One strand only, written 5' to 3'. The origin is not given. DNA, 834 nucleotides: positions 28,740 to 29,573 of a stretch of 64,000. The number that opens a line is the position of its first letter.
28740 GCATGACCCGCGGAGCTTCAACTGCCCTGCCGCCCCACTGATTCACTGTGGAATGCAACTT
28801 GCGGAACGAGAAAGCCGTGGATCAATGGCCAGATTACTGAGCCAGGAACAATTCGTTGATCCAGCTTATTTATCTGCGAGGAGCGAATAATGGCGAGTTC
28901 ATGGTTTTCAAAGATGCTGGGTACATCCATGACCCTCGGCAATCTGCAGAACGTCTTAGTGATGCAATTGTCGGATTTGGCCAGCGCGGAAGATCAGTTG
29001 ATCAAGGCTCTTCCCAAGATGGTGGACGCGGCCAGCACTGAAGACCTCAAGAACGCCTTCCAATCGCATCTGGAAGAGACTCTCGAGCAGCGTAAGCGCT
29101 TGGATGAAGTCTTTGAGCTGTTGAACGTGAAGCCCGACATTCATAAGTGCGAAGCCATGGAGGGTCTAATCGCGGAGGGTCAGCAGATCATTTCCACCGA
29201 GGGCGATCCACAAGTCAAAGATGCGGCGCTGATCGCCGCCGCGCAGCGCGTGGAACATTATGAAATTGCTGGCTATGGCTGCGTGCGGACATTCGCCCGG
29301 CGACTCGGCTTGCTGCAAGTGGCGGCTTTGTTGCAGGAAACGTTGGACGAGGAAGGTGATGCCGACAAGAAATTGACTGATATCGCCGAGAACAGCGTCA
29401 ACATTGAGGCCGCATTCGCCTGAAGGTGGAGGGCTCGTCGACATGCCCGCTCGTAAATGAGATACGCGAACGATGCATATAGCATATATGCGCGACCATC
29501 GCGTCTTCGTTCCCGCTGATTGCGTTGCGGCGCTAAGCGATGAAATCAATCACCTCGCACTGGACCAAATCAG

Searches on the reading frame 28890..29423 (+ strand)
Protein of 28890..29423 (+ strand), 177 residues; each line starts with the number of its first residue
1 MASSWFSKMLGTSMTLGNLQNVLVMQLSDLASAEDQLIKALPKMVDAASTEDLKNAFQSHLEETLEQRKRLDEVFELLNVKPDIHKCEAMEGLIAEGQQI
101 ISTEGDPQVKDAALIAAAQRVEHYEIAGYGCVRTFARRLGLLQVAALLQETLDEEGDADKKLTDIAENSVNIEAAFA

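Call 71: search_protein_families(library=pfam, proteins=[window:28890-29423:+], max_evalue=0.0001)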
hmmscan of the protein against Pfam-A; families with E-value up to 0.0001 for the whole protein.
window:28890-29423:+ (177 aa): 1 family
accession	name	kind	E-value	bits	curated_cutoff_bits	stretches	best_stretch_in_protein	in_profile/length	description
PF05974.18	DUF892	-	6.4e-54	182.7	23.7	1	19-174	2-158/159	Domain of unknown function (DUF892)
